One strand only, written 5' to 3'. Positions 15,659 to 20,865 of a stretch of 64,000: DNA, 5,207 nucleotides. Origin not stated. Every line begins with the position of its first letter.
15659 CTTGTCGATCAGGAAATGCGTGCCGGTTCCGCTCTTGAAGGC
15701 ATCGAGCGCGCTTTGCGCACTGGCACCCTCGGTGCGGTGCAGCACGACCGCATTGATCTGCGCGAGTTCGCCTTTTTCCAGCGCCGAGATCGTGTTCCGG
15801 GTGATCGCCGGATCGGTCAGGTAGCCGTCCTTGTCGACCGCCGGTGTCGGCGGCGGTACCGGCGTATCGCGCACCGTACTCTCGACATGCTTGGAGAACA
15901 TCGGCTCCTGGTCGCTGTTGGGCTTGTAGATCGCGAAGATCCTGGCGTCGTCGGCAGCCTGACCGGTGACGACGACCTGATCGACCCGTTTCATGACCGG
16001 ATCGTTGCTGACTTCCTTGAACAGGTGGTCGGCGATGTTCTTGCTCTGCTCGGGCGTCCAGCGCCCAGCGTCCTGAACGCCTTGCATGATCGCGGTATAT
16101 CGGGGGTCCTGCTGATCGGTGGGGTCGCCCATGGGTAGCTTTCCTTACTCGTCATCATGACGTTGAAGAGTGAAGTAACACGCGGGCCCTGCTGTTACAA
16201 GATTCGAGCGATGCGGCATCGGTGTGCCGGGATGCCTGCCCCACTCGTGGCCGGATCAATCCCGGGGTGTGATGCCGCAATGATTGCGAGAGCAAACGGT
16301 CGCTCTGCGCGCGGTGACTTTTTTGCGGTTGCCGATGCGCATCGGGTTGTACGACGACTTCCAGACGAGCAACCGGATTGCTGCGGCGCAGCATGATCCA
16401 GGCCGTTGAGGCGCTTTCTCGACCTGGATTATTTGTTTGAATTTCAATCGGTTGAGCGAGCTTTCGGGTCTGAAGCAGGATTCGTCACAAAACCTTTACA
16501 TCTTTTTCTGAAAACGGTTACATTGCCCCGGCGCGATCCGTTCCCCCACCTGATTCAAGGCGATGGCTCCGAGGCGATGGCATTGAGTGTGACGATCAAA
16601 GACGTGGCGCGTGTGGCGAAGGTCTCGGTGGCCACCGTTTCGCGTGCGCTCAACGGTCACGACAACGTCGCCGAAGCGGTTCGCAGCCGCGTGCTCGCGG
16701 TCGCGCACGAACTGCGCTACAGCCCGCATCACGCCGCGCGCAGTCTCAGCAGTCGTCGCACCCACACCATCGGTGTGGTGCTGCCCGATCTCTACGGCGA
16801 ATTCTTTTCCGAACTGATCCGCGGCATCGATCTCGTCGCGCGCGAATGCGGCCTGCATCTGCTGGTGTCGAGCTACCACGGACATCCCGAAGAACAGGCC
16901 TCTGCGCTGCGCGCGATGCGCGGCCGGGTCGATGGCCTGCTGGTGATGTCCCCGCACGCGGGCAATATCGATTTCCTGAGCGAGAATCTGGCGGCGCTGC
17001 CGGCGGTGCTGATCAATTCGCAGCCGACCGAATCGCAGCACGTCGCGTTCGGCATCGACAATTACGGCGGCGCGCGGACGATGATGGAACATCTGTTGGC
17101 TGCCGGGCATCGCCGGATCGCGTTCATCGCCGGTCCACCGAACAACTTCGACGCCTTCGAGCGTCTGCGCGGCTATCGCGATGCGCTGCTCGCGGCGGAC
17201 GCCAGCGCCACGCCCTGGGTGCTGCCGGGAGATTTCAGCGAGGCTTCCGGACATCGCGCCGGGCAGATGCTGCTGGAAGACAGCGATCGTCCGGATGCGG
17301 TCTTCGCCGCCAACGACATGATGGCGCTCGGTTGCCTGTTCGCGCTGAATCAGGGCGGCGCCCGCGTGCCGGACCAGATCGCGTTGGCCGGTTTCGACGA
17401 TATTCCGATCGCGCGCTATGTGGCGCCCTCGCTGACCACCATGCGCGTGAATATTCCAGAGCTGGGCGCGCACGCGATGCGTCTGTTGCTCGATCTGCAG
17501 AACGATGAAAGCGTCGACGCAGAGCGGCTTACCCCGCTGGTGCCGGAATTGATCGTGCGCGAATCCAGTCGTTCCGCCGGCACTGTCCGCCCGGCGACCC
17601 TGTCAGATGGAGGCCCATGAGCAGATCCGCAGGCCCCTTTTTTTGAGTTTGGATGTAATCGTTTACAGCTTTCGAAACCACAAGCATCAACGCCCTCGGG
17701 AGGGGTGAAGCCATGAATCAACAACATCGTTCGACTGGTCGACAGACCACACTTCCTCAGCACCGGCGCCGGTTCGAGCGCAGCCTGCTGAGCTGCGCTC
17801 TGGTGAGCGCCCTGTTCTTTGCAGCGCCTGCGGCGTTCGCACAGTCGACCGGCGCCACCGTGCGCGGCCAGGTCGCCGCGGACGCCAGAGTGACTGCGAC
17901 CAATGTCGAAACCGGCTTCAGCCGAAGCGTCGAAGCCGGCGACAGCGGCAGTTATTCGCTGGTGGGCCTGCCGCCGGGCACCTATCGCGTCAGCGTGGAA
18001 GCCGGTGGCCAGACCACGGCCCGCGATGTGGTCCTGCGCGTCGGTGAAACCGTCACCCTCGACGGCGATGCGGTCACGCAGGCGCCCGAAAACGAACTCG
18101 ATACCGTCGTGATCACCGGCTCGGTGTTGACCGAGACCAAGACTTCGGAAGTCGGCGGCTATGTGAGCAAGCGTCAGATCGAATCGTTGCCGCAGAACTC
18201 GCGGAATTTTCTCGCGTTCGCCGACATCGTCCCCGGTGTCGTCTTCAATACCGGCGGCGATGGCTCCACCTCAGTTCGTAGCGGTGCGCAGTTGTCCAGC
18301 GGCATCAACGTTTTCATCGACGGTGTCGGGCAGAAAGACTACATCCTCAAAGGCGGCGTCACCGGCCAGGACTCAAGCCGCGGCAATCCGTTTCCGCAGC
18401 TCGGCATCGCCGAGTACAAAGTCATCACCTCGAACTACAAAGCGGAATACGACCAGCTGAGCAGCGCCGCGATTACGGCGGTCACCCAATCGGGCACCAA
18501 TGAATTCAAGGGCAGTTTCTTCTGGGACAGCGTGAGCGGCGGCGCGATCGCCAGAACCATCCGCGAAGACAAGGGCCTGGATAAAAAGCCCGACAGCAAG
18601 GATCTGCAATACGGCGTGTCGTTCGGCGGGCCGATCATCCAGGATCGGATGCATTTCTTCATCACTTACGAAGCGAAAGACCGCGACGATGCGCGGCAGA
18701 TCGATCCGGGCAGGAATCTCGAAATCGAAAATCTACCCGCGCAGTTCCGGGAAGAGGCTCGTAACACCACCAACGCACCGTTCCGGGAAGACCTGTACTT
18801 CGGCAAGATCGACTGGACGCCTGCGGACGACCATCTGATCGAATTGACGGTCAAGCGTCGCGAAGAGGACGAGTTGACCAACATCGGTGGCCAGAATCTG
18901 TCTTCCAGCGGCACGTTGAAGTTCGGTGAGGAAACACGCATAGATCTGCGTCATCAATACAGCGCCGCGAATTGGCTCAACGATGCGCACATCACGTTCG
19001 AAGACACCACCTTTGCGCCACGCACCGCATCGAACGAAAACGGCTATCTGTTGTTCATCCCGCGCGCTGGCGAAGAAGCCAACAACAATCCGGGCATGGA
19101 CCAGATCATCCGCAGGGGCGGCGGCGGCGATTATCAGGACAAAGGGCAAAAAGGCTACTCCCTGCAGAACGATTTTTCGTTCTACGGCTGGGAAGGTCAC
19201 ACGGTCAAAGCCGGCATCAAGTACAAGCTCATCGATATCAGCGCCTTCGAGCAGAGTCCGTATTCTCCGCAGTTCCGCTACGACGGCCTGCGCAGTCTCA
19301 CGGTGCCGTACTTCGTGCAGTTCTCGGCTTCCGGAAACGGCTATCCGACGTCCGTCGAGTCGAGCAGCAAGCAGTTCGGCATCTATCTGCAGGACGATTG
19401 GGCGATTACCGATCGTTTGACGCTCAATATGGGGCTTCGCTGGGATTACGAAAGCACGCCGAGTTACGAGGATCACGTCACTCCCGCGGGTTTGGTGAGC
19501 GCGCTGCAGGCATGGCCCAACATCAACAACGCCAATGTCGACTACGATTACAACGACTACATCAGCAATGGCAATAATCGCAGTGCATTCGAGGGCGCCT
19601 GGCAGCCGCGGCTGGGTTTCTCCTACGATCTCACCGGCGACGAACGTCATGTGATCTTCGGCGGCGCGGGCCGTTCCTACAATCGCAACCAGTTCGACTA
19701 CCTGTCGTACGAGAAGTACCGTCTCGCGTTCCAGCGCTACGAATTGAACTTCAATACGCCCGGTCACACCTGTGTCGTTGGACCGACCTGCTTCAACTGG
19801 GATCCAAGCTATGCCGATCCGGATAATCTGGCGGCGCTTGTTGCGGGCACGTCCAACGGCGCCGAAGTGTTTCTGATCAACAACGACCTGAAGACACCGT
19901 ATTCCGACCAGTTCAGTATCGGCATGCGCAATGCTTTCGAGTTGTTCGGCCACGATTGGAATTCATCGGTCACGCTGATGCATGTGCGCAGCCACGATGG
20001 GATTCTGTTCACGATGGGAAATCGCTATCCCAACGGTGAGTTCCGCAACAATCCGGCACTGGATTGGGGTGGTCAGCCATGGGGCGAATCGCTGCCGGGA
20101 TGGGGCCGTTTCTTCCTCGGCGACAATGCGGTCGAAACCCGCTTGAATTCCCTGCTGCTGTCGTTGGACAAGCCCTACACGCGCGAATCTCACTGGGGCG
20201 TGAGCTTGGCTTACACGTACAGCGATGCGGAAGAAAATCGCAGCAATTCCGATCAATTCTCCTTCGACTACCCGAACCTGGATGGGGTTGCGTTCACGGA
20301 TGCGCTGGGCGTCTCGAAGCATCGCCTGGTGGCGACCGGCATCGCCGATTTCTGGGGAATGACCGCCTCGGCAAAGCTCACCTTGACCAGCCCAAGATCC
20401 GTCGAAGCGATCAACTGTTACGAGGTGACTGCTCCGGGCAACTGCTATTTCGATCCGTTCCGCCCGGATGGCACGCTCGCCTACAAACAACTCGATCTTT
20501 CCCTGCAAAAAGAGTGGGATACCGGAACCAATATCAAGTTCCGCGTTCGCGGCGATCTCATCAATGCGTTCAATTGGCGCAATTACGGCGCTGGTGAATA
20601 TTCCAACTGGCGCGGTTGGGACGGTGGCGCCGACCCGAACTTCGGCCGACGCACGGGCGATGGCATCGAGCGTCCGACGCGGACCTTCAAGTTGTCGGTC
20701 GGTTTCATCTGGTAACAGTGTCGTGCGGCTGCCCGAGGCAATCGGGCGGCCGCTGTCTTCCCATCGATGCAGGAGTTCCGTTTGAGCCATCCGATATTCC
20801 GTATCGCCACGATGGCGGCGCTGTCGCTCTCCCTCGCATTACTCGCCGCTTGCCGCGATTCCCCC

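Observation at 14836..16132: Signal-less Amidase_2 hydrolase with an N-terminal XVIPCD-like module plus a Cys-rich lipoprotein: candidate antibacterial effector-immunity pair with inverted domain order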

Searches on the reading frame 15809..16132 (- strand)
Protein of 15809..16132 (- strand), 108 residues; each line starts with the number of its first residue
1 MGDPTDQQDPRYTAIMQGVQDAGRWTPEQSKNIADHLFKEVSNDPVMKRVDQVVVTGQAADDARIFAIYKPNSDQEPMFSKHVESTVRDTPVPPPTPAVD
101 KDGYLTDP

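Call 25: search_solved_structures(query=A3, max_evalue=10, show_alignments=3)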
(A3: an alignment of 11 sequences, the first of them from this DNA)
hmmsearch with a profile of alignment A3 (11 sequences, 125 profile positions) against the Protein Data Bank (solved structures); distinct sequences matched with E-value up to 10: 3.
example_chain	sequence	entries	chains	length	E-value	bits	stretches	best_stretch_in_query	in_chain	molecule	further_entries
9p3h_A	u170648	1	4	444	6.6e-08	36.1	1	8-111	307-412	Conserved hyopthetical protein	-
7aoi_XS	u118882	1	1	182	0.43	14.1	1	10-65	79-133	mL101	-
6yxy_Bi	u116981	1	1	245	0.43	14.1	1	10-65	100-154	mL101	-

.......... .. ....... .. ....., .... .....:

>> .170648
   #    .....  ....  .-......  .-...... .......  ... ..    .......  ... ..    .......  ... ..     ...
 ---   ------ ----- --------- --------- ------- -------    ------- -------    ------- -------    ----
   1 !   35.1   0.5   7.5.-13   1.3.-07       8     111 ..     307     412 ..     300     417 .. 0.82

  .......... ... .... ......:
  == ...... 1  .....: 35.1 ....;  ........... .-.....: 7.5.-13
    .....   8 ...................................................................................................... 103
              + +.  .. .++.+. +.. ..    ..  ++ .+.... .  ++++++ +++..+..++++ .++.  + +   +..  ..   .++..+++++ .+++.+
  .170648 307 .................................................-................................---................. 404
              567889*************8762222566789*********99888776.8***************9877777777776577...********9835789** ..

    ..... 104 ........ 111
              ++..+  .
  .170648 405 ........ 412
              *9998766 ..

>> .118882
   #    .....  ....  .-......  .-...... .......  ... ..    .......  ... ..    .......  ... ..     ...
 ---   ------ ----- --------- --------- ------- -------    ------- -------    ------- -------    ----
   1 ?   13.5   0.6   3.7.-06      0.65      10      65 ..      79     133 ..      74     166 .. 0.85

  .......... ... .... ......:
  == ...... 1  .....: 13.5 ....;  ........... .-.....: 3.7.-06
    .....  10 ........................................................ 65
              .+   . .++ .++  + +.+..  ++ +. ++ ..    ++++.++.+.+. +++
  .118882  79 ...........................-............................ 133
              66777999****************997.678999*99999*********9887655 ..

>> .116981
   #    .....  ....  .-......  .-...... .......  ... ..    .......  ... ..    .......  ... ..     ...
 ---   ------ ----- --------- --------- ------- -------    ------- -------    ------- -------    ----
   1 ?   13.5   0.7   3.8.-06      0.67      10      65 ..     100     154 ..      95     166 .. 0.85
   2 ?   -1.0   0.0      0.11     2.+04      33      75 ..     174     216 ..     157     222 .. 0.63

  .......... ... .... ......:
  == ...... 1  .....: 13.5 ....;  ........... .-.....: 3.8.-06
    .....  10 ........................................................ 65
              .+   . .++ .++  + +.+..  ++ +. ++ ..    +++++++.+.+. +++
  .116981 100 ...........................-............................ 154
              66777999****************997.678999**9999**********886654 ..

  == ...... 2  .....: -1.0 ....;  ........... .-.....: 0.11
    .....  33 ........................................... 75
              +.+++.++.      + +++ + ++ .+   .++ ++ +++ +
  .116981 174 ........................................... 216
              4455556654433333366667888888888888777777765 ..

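Call 49: search_protein_representatives(alignment_id=A5)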
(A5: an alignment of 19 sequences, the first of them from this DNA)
Query: 19 sequences, 106 profile positions. Proteins with E-value up to 0.001 (for the whole library): 172; up to 1e-10: 62; up to 1e-30: 0. The best 150 are listed.
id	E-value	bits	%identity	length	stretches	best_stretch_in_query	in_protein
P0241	3.5e-29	117.4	-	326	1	1-106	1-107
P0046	1.0e-28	115.8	-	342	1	4-106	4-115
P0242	8.2e-28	112.9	-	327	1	6-102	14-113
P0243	1.1e-20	90.1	-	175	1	10-106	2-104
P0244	2.4e-20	88.9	-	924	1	7-102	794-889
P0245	5.4e-20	87.8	-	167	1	6-102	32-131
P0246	7.1e-20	87.4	-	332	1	6-102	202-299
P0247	7.6e-20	87.3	-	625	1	2-101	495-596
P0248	8.0e-20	87.3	-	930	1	6-102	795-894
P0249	9.4e-20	87.0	-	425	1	1-102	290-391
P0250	1.1e-19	86.8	-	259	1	6-100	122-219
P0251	3.4e-19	85.2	-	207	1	7-102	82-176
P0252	6.9e-19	84.2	-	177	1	4-78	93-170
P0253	8.1e-19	84.0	-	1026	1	6-102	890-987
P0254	1.1e-18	83.6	-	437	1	8-99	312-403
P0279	5.8e-15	71.6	-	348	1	1-106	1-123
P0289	2.9e-13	66.2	-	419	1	1-101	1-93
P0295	7.8e-13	64.8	-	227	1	3-105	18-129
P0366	6.5e-05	39.3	-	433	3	8-50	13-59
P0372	1.3e-04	38.4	-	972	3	7-55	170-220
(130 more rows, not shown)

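Call 50: search_protein_families(library=pfam, proteins=[P0241, P0242, P0279, P0289, P0295, P0243, P0366, P0372, P0244, P0249], max_evalue=0.01)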
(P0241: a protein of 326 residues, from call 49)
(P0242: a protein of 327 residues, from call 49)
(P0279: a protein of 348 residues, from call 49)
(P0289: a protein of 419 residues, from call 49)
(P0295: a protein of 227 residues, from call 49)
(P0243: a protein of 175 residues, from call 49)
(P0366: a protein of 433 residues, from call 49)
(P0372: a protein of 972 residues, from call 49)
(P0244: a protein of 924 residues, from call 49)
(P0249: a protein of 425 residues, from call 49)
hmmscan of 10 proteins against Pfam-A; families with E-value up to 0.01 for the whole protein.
P0241 (326 aa): 2 families
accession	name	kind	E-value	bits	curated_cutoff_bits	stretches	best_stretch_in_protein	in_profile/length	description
PF01510.30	Amidase_2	-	4.5e-22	79.2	26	1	141-296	5-122/131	N-acetylmuramoyl-L-alanine amidase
PF20410.3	X-Tfes_XVIPCD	-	9.2e-07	29.8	24.9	1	10-106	1-98/101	X-Tfes, XVIPCD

P0242 (327 aa): 2 families
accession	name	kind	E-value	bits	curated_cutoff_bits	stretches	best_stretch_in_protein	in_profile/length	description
PF01510.30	Amidase_2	-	2.2e-18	67.3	26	1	147-298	5-126/131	N-acetylmuramoyl-L-alanine amidase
PF20410.3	X-Tfes_XVIPCD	-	2.3e-08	35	24.9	1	21-109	2-91/101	X-Tfes, XVIPCD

P0279 (348 aa): 2 families
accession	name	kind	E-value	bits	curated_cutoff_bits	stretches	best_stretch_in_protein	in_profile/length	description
PF01510.30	Amidase_2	-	1.8e-19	70.8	26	1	155-314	4-123/131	N-acetylmuramoyl-L-alanine amidase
PF20410.3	X-Tfes_XVIPCD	-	0.00042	21.3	24.9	1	14-53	1-44/101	X-Tfes, XVIPCD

P0289 (419 aa): 1 family
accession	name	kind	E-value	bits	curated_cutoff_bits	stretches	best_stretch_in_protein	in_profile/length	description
PF01510.30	Amidase_2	-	3.9e-06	27.7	26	1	124-180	5-67/131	N-acetylmuramoyl-L-alanine amidase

P0295 (227 aa): 0 families

P0243 (175 aa): 1 family
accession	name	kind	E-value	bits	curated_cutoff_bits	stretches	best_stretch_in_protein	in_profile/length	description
PF20410.3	X-Tfes_XVIPCD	-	2e-05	25.5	24.9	1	2-62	2-60/101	X-Tfes, XVIPCD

P0366 (433 aa): 1 family
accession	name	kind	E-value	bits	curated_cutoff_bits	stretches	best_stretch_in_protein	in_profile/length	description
PF20410.3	X-Tfes_XVIPCD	-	5.1e-35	120.5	24.9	3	165-226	2-64/101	X-Tfes, XVIPCD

P0372 (972 aa): 6 families
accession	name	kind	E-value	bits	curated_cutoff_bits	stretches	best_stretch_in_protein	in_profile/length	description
PF00027.35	cNMP_binding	-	1.3e-133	435.7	27.5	6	210-295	2-86/89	Cyclic nucleotide-binding domain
PF22619.2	DNA_polI_exo1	-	8.3e-07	29.3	27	0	176-222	69-115/140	DNA polymerase I, ribonuclease H-like domain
PF20068.4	Amphi-Trp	-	1.7e-06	28.4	27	0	189-225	5-43/93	Amphi-Trp domain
PF02209.24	VHP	-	6.6e-06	26.4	27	0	278-294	5-21/36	Villin headpiece domain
PF22233.2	PhyR_sigma-like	-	0.0033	17.6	27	0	278-295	23-40/50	Response regulator PhyR, sigma-like domain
PF19486.4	DUF6022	-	0.0088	16.3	25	0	374-429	21-77/155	Family of unknown function (DUF6022)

P0244 (924 aa): 1 family
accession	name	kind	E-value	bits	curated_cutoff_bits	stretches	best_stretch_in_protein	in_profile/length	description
PF20410.3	X-Tfes_XVIPCD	-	4.1e-09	37.4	24.9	1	796-896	1-101/101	X-Tfes, XVIPCD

P0249 (425 aa): 1 family
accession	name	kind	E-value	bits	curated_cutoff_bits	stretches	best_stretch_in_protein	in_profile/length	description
PF20410.3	X-Tfes_XVIPCD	-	2.5e-10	41.3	24.9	1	297-397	1-101/101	X-Tfes, XVIPCD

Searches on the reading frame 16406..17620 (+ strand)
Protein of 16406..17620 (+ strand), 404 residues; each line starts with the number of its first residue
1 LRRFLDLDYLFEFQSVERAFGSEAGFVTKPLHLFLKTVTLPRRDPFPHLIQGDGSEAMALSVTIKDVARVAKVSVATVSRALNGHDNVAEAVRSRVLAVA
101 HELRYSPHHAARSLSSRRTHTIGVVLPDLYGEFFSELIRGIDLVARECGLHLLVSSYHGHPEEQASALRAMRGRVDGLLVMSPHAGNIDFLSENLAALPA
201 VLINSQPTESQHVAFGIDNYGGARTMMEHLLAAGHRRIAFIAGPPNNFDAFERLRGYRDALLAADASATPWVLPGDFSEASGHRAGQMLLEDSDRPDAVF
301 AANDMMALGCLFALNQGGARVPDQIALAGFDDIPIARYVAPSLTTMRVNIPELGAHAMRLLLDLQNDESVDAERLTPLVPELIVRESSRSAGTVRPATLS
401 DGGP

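Call 57: search_protein_families(library=pfam, proteins=[window:16406-17620:+], max_evalue=0.00001)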
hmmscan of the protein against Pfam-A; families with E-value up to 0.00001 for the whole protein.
window:16406-17620:+ (404 aa): 4 families
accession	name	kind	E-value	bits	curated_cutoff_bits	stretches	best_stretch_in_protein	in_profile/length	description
PF13377.12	Peripla_BP_3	-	8.6e-37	127.2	26.5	1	228-388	2-167/167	Periplasmic binding protein-like domain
PF00532.27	Peripla_BP_1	-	1.1e-20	74.7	22.2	1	119-363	1-259/281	Periplasmic binding proteins and sugar binding domain of LacI family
PF00356.27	LacI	-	1.3e-16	60.5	27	1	63-107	1-45/46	Bacterial regulatory proteins, lacI family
PF13407.12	Peripla_BP_4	-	1.5e-15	57.9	35.1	1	122-363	1-252/258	Periplasmic binding protein domain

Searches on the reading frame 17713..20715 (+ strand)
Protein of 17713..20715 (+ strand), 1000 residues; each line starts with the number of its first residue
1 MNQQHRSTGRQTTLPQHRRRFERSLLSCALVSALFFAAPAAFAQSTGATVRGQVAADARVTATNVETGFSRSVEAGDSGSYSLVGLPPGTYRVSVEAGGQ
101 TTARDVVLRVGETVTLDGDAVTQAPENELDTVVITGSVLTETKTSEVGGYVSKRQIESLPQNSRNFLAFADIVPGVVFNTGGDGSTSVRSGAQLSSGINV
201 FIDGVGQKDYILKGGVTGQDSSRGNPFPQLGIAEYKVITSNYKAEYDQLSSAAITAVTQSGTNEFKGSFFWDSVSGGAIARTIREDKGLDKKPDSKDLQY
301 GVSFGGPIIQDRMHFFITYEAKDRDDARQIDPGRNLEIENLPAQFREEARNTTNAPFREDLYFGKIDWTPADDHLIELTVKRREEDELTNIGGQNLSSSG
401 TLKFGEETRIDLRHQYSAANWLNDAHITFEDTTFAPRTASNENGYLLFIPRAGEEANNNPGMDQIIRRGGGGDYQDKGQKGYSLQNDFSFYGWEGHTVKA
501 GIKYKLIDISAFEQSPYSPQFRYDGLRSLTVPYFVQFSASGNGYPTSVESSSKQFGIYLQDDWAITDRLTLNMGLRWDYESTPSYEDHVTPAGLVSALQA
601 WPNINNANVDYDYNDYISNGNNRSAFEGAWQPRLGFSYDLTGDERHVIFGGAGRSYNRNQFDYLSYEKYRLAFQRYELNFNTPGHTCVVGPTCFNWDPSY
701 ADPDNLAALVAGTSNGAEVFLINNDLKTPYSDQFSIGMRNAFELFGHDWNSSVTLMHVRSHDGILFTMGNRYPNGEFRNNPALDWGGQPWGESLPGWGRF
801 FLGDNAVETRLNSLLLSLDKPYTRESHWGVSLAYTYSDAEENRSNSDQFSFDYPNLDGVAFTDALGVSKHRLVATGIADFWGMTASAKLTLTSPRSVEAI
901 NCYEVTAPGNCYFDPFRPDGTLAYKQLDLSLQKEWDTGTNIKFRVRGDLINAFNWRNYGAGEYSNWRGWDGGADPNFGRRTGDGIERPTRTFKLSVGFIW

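Call 57: search_protein_families(library=pfam, proteins=[window:17713-20715:+], max_evalue=0.00001)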
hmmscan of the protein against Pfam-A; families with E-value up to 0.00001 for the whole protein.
window:17713-20715:+ (1000 aa): 3 families
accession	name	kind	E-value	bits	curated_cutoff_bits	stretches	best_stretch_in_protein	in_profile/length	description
PF25183.1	OMP_b-brl_4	-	1.9e-50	172.6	30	2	348-853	143-644/838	Outer membrane beta barrel domain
PF00593.30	TonB_dep_Rec_b-barrel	-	5.5e-16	59.9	27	1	382-945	38-431/436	TonB dependent receptor-like, beta-barrel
PF13620.12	CarboxypepD_reg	-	4.1e-12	46.7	32.3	1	52-117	11-78/82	Carboxypeptidase regulatory-like domain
